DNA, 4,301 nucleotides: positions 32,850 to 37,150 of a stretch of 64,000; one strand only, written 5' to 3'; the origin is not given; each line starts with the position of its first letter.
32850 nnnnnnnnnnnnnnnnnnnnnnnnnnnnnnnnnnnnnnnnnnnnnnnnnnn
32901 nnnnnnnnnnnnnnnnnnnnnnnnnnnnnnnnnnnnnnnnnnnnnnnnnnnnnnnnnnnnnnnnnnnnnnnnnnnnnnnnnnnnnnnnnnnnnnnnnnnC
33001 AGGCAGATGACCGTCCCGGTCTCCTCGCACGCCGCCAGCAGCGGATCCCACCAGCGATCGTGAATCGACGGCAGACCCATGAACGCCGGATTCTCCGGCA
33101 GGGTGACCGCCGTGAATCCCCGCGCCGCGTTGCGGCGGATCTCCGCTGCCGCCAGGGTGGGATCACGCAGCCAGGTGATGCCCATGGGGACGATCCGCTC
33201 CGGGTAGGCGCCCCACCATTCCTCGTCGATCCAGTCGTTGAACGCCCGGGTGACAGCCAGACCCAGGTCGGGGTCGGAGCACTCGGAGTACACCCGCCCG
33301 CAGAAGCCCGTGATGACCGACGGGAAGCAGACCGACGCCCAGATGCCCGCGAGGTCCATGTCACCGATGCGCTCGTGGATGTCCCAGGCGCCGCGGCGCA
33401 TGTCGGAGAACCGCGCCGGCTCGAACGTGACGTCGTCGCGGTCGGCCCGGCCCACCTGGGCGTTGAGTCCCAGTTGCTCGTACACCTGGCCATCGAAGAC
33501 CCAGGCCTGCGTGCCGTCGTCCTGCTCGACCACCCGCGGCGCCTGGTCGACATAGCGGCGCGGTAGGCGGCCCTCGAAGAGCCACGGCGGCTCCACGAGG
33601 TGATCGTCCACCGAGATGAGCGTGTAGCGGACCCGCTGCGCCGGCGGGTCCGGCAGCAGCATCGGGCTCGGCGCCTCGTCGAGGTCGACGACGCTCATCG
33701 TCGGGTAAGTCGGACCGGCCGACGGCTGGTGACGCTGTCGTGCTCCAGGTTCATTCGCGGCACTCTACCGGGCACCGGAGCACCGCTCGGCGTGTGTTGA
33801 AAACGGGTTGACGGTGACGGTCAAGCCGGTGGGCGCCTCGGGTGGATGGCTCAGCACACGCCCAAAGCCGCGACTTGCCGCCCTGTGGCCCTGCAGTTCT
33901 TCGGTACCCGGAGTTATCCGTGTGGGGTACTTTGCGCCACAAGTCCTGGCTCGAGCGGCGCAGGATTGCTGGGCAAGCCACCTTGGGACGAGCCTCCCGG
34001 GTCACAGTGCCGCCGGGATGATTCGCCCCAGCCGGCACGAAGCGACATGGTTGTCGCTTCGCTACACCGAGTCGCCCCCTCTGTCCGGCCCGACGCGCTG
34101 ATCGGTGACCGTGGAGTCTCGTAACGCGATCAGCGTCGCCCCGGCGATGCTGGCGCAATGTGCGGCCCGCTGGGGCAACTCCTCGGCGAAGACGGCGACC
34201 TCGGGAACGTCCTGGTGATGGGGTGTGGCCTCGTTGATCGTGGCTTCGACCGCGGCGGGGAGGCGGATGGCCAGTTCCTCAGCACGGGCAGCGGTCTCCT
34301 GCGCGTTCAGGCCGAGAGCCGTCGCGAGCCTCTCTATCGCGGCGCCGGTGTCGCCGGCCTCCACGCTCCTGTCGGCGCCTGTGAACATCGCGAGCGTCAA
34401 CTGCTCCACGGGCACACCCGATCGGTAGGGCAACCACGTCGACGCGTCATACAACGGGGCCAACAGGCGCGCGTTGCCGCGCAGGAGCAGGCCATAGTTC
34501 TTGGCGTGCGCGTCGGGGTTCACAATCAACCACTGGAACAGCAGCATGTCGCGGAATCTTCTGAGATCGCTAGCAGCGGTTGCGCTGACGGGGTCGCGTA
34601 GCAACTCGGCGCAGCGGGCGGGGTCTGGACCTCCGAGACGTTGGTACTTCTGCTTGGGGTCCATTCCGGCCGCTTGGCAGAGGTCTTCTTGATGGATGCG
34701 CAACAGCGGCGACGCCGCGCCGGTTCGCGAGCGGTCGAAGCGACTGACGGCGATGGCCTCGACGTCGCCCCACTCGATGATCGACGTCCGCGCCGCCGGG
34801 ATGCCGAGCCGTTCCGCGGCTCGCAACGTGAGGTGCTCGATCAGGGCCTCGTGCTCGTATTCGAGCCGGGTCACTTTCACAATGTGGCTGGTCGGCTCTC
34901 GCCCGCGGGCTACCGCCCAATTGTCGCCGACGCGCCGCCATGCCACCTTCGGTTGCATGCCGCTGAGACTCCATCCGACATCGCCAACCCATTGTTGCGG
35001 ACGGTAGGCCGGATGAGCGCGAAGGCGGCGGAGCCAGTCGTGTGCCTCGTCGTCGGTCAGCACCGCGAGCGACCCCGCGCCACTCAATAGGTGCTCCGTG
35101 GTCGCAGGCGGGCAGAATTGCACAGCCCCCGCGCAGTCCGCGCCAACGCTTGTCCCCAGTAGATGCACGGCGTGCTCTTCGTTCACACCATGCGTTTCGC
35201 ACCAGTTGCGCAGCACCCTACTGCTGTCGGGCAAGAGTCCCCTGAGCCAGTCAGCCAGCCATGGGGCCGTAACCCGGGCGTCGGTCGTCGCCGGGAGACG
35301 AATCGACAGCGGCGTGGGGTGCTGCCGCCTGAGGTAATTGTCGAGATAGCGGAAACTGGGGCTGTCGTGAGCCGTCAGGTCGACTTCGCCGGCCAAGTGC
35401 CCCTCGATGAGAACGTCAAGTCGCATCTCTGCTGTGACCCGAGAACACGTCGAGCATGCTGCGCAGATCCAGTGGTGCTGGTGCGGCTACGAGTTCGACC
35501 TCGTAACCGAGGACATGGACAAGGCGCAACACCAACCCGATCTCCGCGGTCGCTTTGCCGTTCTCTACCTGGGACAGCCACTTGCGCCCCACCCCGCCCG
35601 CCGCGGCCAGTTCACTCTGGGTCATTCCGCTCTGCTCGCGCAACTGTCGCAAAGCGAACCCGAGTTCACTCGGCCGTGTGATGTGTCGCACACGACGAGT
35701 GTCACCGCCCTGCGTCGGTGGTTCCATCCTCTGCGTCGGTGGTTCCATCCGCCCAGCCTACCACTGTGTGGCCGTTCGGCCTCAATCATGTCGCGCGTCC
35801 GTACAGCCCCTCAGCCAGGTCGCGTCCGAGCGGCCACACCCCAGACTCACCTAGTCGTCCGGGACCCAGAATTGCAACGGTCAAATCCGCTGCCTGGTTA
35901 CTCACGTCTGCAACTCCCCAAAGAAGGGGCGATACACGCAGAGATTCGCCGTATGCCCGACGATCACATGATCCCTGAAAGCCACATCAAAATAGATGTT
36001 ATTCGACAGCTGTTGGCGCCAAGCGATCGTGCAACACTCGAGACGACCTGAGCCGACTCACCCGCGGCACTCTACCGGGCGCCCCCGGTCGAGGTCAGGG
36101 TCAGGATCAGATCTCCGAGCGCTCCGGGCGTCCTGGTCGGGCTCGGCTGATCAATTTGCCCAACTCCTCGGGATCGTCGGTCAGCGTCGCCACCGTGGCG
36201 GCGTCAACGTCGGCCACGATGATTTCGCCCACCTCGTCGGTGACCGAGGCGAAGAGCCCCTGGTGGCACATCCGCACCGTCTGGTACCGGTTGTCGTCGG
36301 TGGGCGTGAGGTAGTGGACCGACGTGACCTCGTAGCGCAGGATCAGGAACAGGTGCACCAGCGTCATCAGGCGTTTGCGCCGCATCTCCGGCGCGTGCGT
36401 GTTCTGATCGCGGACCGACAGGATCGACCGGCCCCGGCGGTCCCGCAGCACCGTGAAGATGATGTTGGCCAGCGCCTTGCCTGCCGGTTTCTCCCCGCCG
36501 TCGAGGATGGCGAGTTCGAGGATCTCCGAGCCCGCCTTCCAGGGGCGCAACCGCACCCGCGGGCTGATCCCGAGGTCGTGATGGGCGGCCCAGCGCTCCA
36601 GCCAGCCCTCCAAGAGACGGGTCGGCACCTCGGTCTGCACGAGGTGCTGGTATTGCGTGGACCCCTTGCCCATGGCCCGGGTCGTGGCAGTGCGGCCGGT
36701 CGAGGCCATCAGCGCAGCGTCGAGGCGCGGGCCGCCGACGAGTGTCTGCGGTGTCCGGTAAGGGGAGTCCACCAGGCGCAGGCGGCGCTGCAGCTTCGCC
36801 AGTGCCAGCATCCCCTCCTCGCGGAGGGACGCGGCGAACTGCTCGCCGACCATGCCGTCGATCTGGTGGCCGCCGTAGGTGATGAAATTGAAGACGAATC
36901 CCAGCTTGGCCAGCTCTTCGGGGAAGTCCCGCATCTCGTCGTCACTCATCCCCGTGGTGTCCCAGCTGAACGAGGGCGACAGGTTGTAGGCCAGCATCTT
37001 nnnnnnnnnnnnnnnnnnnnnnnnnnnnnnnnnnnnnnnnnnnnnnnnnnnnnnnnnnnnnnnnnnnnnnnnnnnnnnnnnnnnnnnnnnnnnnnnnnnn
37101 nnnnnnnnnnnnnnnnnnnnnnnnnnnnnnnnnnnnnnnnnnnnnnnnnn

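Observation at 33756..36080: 2.3 kb hipBA cassette bracketed by an 18-bp perfect direct repeat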

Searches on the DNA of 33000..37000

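Call 32: search_rna_families(source=window, start=33000, end=37000, threshold=evalue, max_evalue=1)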
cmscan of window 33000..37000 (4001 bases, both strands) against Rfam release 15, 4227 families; matches with E-value up to 1: 0.
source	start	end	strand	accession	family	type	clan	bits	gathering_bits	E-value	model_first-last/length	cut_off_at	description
